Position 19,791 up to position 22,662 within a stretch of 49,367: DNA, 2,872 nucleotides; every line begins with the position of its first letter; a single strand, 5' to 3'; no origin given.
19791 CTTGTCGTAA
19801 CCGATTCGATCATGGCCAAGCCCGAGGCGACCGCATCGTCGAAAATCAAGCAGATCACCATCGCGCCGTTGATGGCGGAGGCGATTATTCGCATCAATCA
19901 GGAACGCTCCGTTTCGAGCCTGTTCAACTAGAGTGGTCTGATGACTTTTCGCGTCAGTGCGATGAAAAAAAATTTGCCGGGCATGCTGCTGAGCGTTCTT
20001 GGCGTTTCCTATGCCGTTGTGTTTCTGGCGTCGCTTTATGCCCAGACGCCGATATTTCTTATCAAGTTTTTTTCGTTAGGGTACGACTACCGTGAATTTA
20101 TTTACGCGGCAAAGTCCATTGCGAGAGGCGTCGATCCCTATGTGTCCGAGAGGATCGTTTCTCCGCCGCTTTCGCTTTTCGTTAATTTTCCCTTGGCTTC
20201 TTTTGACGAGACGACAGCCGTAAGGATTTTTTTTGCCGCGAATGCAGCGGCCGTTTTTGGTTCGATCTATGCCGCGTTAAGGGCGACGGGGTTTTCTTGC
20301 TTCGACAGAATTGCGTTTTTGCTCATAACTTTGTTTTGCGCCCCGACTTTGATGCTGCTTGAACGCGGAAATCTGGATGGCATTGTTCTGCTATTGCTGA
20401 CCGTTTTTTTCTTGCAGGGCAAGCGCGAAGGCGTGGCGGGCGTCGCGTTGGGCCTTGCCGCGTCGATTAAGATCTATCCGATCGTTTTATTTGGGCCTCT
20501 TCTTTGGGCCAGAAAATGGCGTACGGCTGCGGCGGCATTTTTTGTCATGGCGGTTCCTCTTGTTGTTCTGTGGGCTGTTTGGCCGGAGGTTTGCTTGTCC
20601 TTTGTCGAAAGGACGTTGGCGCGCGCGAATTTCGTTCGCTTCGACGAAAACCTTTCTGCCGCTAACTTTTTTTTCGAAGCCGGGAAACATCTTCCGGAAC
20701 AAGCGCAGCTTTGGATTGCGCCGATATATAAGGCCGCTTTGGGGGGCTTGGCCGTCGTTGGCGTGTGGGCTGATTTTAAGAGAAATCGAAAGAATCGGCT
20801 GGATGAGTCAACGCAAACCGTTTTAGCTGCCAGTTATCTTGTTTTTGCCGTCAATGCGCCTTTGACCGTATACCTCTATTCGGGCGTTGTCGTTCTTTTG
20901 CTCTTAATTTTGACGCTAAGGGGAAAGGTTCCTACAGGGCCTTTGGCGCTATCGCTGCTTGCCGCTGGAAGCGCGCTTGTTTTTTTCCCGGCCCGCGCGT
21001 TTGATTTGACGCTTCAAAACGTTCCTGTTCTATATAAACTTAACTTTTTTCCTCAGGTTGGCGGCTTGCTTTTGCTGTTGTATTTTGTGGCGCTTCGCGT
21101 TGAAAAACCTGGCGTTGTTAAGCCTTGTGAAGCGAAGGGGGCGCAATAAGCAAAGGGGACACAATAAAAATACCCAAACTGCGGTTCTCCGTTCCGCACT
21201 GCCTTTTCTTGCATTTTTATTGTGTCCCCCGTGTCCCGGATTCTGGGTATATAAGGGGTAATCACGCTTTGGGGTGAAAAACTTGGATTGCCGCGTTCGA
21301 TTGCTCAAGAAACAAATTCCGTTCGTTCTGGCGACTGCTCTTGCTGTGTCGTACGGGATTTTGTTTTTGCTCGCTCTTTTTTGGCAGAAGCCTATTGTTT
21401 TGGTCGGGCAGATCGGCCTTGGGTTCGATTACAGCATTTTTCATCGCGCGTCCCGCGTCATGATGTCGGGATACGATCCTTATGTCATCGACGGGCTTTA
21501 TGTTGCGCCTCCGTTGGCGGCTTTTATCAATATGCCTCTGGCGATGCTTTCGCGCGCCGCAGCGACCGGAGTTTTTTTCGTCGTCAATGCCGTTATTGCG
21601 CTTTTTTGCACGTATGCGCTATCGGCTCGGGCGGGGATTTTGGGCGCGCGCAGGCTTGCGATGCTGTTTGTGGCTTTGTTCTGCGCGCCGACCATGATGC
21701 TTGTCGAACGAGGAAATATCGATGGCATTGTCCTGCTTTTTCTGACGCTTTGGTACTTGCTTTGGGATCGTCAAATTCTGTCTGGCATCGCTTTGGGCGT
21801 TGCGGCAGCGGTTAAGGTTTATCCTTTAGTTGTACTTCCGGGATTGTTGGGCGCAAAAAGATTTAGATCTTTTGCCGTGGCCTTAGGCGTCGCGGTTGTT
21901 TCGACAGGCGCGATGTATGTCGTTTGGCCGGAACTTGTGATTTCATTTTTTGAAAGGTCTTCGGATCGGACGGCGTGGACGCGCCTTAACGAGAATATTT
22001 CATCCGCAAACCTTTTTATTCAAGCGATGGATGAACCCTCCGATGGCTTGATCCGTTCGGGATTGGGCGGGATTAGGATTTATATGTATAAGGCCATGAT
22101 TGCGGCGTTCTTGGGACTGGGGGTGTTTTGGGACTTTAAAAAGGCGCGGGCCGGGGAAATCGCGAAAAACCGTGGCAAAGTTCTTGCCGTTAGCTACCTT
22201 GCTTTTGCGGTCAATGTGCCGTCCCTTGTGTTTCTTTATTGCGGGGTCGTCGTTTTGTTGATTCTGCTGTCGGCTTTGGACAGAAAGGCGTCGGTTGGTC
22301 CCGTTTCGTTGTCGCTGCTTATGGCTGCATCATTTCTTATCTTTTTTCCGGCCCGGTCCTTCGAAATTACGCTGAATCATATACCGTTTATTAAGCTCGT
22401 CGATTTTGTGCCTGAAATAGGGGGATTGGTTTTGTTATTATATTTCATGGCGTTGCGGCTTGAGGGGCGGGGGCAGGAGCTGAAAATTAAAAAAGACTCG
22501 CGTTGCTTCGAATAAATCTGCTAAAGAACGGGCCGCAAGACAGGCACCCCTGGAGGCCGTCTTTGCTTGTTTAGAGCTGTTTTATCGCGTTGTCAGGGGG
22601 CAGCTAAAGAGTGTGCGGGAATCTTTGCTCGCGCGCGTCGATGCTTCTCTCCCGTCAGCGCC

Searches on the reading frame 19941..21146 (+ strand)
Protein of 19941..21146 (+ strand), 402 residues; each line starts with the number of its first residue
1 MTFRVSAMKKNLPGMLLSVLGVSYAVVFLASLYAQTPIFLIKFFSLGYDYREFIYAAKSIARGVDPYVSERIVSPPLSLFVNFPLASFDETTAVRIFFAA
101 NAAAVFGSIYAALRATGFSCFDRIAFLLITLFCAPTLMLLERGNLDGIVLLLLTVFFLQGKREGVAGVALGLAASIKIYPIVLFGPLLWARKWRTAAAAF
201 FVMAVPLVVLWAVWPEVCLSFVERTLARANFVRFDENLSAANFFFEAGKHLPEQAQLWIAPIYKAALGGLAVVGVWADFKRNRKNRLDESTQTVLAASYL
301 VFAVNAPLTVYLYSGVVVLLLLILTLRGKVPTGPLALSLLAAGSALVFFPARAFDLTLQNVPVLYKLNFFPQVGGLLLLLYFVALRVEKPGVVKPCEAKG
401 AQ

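Call 65: search_protein_families(library=pfam, max_evalue=0.001, proteins=[window:19941-21146:+])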
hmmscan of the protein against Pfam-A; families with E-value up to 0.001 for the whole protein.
window:19941-21146:+ (402 aa): 2 families
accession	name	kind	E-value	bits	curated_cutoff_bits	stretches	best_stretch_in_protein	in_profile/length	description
PF09594.16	GT87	-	1e-24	88.1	25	1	75-294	4-229/237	Glycosyltransferase family 87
PF05007.19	Mannosyl_trans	-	7.3e-05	23.2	23.4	1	142-200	4-66/259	Mannosyltransferase (PIG-M)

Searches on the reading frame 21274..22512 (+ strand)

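Call 65: search_protein_families(library=pfam, max_evalue=0.001, proteins=[window:21274-22512:+])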
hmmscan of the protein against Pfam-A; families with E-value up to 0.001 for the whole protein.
window:21274-22512:+ (413 aa): 1 family
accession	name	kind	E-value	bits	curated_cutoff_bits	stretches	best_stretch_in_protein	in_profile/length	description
PF09594.16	GT87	-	5.3e-20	72.6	25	1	78-286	3-211/237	Glycosyltransferase family 87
